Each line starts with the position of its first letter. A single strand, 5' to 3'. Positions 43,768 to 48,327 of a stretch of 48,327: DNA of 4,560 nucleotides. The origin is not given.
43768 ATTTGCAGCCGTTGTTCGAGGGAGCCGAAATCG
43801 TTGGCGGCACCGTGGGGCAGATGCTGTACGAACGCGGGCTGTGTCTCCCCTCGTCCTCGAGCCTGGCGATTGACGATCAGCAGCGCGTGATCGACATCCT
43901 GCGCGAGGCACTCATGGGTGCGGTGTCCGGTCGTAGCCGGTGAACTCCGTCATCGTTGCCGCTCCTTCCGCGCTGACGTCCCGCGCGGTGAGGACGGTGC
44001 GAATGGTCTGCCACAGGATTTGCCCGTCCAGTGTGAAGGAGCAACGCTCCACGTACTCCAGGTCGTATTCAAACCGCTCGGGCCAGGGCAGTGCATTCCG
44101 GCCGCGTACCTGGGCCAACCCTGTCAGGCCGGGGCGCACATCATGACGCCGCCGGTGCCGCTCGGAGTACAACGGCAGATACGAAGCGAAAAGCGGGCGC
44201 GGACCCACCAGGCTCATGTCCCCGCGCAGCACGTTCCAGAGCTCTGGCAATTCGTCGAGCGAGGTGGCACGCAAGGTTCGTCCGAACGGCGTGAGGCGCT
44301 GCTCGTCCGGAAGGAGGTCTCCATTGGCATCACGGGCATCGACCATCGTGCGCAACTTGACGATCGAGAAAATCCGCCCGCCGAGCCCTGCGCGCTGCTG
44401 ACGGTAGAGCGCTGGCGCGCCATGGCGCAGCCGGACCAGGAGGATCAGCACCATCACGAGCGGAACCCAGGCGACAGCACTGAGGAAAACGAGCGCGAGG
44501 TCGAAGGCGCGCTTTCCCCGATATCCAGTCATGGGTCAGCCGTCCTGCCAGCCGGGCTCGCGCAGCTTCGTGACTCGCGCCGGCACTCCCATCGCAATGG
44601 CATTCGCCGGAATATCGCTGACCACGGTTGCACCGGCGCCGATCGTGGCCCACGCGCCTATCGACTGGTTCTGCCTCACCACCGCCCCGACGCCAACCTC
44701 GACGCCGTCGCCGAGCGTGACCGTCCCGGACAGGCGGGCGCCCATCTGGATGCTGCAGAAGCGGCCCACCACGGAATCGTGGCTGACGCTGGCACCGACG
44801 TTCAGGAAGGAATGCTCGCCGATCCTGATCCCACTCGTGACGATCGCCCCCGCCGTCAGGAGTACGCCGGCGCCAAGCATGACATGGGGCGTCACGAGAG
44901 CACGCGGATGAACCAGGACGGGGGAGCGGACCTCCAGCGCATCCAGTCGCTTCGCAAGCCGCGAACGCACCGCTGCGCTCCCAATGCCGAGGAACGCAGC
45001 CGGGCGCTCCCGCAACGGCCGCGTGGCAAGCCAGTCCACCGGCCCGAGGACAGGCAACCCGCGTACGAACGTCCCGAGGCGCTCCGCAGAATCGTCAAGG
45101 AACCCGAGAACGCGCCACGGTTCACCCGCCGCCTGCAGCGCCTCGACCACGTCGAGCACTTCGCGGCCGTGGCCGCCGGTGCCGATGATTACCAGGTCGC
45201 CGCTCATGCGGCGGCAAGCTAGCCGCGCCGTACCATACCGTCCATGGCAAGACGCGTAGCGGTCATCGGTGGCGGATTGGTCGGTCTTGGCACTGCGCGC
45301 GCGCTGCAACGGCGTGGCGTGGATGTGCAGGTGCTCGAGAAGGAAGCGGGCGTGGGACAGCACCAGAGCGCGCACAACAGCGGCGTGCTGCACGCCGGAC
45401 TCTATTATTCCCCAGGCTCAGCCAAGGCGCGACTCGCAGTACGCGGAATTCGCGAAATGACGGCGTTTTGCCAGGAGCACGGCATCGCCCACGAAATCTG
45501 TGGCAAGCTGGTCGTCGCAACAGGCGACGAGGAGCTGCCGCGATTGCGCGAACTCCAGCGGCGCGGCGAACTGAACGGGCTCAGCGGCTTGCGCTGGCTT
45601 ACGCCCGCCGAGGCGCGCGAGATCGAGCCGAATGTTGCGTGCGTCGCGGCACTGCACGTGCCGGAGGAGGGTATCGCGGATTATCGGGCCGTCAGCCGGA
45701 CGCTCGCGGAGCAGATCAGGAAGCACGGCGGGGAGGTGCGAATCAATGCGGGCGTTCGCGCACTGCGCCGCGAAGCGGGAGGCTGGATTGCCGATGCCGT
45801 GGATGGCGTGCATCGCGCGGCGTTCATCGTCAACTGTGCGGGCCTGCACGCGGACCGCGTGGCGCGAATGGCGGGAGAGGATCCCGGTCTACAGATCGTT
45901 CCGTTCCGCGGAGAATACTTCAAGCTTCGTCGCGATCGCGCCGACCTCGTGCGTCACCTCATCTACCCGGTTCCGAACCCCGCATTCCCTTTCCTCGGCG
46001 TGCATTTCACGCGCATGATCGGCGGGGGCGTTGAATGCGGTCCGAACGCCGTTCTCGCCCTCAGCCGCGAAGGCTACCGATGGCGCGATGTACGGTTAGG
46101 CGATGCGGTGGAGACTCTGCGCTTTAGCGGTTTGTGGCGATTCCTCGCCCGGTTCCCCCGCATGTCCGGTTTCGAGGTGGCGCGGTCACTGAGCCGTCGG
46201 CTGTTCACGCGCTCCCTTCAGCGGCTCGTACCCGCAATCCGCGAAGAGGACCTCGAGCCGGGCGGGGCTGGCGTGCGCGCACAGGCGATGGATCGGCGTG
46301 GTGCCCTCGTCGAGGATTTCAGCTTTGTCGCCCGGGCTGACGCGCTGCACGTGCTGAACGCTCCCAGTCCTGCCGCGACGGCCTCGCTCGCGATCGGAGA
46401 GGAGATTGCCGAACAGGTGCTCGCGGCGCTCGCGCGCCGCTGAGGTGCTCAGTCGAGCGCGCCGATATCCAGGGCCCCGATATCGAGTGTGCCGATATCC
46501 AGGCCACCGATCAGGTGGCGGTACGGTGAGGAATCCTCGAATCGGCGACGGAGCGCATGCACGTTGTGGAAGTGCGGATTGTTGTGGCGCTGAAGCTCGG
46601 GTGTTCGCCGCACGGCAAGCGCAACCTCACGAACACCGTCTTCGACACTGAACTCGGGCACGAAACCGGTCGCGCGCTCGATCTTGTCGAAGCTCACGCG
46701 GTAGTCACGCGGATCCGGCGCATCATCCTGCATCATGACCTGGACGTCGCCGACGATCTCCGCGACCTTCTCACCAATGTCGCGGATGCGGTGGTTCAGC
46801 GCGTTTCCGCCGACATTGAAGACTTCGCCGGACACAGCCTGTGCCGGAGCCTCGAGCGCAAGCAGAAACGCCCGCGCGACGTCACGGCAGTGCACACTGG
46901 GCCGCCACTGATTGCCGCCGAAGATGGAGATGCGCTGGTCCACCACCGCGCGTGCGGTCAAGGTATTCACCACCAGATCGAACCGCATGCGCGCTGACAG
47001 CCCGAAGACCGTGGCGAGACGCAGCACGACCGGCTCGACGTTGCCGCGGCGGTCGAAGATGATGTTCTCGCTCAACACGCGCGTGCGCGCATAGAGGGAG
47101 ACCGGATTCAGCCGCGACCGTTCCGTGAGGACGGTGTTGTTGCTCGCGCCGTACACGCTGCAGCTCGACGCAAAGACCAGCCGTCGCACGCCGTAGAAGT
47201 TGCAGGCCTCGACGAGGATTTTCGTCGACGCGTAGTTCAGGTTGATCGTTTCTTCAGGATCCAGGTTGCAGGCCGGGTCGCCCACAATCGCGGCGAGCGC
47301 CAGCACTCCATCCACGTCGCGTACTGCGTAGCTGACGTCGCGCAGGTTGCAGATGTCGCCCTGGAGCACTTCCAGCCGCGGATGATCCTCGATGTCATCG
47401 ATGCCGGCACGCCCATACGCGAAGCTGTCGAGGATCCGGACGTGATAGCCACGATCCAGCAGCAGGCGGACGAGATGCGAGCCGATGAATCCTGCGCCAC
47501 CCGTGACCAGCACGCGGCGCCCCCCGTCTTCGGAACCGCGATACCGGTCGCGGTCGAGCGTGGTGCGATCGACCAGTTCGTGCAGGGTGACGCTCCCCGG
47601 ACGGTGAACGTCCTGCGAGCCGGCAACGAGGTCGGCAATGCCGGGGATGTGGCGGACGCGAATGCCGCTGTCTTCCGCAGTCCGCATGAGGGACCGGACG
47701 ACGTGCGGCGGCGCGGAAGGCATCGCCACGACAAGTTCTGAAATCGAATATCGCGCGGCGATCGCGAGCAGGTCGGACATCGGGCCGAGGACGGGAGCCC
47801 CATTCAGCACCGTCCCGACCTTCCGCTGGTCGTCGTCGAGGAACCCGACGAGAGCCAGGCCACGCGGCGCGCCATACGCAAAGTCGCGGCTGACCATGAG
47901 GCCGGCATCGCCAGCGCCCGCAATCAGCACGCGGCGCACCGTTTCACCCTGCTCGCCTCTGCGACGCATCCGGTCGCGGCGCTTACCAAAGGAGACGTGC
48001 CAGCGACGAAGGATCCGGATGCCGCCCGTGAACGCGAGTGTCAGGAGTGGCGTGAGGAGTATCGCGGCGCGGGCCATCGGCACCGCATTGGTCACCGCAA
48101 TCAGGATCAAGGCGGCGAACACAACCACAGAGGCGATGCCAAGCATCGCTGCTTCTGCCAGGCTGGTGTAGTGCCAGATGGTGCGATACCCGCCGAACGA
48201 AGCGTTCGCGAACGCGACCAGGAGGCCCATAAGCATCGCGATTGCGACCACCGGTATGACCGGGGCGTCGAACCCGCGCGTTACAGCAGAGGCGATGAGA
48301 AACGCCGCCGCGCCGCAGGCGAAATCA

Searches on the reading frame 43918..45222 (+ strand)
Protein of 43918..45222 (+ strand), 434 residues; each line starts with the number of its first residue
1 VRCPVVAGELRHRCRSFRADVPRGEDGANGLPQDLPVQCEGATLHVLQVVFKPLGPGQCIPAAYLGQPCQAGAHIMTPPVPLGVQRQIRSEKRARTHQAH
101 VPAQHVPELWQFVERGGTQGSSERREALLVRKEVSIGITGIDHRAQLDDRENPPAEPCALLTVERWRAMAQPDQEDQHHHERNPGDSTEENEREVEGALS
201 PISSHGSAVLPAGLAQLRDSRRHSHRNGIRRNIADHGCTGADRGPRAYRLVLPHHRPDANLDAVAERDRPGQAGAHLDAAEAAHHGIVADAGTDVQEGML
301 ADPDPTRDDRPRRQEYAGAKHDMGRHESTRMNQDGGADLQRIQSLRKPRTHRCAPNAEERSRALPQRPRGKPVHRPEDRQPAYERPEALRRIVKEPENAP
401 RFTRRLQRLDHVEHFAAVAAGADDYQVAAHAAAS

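Call 6: search_protein_families(library=pfam, proteins=[window:43918-45222:+])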
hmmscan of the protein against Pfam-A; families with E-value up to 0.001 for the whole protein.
window:43918-45222:+ (434 aa): 0 families

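Call 15: search_protein_families(library=ncbifam, proteins=[window:43918-45222:+], max_evalue=0.00001)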
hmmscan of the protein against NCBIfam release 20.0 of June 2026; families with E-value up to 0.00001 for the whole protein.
window:43918-45222:+ (434 aa): 0 families

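Call 24: search_protein_families(library=pfam, proteins=[window:43918-45222:+], max_evalue=5)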
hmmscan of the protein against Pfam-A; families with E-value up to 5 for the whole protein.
window:43918-45222:+ (434 aa): 1 family
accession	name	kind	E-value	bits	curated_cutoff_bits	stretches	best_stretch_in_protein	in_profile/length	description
PF17875.7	RPA43_OB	-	0.064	14.1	27.6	1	95-189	25-68/115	RPA43 OB domain in RNA Pol I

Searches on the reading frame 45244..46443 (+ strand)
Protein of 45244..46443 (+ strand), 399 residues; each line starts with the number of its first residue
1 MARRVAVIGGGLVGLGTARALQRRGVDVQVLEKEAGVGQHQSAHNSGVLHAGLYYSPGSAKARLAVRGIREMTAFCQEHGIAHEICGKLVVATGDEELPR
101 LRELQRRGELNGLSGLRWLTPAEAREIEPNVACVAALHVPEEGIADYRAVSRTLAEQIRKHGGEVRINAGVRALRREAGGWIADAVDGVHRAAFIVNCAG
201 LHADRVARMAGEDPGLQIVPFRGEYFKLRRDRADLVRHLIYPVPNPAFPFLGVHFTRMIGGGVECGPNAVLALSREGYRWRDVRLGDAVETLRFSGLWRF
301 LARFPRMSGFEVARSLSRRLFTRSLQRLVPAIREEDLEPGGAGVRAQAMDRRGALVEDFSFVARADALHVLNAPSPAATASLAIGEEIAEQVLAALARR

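Call 6: search_protein_families(library=pfam, proteins=[window:45244-46443:+])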
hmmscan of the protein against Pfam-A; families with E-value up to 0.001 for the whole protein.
window:45244-46443:+ (399 aa): 7 families
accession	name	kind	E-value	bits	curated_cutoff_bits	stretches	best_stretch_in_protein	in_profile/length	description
PF01266.30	DAO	-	4e-63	214.5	27.9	1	4-390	1-352/353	FAD dependent oxidoreductase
PF00890.30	FAD_binding_2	-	4.3e-07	29.9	20.4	1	5-187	2-176/414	FAD binding domain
PF13450.12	NAD_binding_8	-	1.1e-06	29.3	21.9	1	7-39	1-33/68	NAD(P)-binding Rossmann-like domain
PF01494.25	FAD_binding_3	-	2.1e-06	27.7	22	1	4-203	3-161/349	FAD binding domain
PF00070.33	Pyr_redox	-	6.9e-06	26.9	22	1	4-35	1-32/82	Pyridine nucleotide-disulphide oxidoreductase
PF07992.20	Pyr_redox_2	-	9.6e-05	22.4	26.1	0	3-36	143-176/291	Pyridine nucleotide-disulphide oxidoreductase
PF01593.30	Amino_oxidase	-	0.00012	22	19.8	0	14-40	3-29/443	Flavin containing amine oxidoreductase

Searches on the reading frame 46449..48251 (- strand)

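Call 6: search_protein_families(library=pfam, proteins=[window:46449-48251:-])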
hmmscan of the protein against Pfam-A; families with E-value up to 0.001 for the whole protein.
window:46449-48251:- (600 aa): 9 families
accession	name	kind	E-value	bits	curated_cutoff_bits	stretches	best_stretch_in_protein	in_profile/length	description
PF01370.27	Epimerase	-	9.6e-47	159.8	20.9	1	247-481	1-240/240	NAD dependent epimerase/dehydratase family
PF16363.11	GDP_Man_Dehyd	-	1.2e-30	107.5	27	1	248-542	1-331/332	GDP-mannose 4,6 dehydratase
PF01073.25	3Beta_HSD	-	7.6e-24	84.6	22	1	248-476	1-244/280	3-beta hydroxysteroid dehydrogenase/isomerase family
PF04321.23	RmlD_sub_bind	-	3.5e-17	62.8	27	1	246-483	2-215/287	RmlD substrate binding domain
PF13460.12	NAD_binding_10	-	1.2e-13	51.8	27.2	1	251-372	1-107/184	NAD(P)H-binding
PF13727.12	CoA_binding_3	-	4.3e-11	43.6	25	1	18-203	2-175/175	CoA-binding domain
PF02719.21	Polysacc_synt_2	-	5.4e-09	36.1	20.2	1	247-370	1-135/293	Polysaccharide biosynthesis protein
PF05368.20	NmrA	-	2.4e-06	27.8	27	1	246-367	4-111/298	NmrA-like family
PF07993.18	NAD_binding_4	-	9e-06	25.5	20.1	0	249-418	1-210/258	Male sterility protein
